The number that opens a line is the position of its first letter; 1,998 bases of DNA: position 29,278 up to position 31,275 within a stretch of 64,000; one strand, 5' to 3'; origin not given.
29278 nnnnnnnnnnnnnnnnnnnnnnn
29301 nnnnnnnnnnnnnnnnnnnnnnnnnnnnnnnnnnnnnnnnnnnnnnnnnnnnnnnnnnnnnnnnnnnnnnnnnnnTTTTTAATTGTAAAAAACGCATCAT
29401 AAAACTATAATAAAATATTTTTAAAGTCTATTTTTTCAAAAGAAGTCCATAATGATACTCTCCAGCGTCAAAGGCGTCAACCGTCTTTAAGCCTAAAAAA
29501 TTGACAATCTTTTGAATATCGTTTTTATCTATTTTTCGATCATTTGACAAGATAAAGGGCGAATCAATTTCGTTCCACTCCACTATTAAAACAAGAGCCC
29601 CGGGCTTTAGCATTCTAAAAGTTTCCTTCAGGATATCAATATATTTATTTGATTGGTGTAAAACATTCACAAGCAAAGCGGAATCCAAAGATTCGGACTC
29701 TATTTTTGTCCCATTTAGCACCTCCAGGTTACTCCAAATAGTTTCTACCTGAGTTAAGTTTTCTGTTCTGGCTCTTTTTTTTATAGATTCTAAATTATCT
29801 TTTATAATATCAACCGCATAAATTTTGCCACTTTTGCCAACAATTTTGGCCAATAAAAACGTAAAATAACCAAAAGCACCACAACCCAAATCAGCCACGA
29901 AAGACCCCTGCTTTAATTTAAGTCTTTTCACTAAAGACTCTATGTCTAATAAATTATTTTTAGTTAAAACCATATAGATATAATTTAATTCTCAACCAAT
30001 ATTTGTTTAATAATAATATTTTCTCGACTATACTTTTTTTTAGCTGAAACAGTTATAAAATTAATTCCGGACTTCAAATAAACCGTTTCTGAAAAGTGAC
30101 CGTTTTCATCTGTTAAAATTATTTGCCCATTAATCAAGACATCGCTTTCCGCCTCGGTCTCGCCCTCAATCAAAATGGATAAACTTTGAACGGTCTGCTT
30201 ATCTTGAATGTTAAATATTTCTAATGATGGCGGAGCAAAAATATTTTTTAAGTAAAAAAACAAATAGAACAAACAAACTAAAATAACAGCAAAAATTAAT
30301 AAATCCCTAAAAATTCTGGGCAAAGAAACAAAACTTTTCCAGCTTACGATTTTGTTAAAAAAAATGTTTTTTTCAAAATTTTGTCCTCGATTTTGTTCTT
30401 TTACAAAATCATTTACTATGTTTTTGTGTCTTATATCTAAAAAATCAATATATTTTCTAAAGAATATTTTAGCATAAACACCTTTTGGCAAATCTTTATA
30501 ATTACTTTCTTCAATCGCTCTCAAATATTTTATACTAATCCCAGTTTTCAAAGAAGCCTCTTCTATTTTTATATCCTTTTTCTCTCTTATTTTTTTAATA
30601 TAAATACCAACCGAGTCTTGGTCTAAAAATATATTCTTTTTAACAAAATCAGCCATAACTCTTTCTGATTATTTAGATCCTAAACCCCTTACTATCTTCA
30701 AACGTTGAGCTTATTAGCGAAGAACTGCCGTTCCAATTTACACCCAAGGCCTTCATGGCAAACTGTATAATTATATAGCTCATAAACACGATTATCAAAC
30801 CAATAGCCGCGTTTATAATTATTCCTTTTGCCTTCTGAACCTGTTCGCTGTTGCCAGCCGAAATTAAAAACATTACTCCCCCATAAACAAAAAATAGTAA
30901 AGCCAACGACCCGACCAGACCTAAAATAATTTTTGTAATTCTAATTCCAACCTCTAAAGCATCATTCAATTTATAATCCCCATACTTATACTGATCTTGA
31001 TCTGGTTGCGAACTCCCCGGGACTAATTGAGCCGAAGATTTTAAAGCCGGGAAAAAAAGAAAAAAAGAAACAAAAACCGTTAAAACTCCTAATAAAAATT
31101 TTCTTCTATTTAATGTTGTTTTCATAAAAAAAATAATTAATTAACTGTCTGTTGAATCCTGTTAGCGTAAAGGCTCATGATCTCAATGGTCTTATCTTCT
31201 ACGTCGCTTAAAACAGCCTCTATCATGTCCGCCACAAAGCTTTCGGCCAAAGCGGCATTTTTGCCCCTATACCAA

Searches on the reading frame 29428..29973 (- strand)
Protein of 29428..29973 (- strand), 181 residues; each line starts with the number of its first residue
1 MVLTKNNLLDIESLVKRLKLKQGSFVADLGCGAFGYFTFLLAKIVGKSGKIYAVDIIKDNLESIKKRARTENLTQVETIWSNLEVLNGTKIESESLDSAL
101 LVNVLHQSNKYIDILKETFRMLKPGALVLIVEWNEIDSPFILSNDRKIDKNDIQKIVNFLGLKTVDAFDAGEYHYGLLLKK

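Call 9: search_protein_families(library=pfam, proteins=[window:29428-29973:-], max_evalue=0.001)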
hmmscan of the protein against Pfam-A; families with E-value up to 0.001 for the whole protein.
window:29428-29973:- (181 aa): 11 families
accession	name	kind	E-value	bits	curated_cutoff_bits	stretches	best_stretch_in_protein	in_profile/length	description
PF13847.12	Methyltransf_31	-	1.1e-14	54.8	27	1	22-151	3-135/145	Methyltransferase domain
PF01209.24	Ubie_methyltran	-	4.8e-14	52.7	20.1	1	16-140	41-161/233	ubiE/COQ5 methyltransferase family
PF08241.18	Methyltransf_11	-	8.4e-12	46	21.2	1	28-129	2-94/95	Methyltransferase domain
PF13649.12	Methyltransf_25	-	1e-10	42.6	27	1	26-125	1-96/97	Methyltransferase domain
PF08242.18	Methyltransf_12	-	1e-07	33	30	1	28-127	2-97/98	Methyltransferase domain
PF01135.25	PCMT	-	2.5e-06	27.8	20.3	1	15-80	66-130/210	Protein-L-isoaspartate(D-aspartate) O-methyltransferase (PCMT)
PF13489.12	Methyltransf_23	-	5.4e-06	26.7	27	1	12-137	10-123/164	Methyltransferase domain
PF05175.20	MTS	-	8.3e-06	26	23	1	14-124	23-132/170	Methyltransferase small domain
PF13679.12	Methyltransf_32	-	0.00016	22.1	27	1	11-106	13-109/143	Methyltransferase domain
PF01728.25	FtsJ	-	0.00016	22.1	24.1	1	13-73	11-70/181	FtsJ-like methyltransferase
PF13578.12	Methyltransf_24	-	0.00077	20.8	26.3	0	32-130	4-102/105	Methyltransferase domain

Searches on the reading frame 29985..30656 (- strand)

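Call 9: search_protein_families(library=pfam, proteins=[window:29985-30656:-], max_evalue=0.001)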
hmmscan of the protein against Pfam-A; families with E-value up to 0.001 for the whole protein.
window:29985-30656:- (223 aa): 4 families
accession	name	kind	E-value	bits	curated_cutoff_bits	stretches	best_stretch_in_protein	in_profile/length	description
PF13413.12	HTH_25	-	6.2e-15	55.2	24.6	1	20-77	2-59/62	Helix-turn-helix domain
PF09136.16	Glucodextran_B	-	2.5e-08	34.2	27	1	143-219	1-79/83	Glucodextranase, domain B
PF12844.13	HTH_19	-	0.00025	21.3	30.2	1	18-62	2-41/64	Helix-turn-helix domain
PF01381.28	HTH_3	-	0.00029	21.2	23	1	20-50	1-31/55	Helix-turn-helix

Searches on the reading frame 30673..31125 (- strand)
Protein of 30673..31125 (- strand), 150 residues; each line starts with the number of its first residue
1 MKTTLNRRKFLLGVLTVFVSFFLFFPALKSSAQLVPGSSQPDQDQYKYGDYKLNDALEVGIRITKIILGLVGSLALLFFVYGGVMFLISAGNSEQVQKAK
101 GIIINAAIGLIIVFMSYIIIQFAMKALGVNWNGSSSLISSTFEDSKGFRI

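Call 3: search_protein_families(library=pfam, proteins=[window:30673-31125:-], max_evalue=1)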
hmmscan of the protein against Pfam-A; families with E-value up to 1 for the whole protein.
window:30673-31125:- (150 aa): 2 families
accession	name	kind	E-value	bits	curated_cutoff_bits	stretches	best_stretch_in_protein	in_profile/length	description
PF18895.5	T4SS_pilin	-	2.9e-11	43.7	26.6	1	62-122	10-70/71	Type IV secretion system pilin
PF04746.17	DUF575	-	0.14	12.8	25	1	59-99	8-48/101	Protein of unknown function (DUF575)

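Call 10: search_protein_families(library=ncbifam, proteins=[window:30673-31125:-], max_evalue=0.01)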
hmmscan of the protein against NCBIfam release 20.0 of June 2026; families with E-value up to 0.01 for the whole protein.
window:30673-31125:- (150 aa): 1 family
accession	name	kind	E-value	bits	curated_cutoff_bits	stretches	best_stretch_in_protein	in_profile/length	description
NF045849.1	ICE_MMCAP2_0565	equivalog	2.7e-05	23.8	40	1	63-126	16-79/80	Mbov_0395 family pilin-like conjugal transfer protein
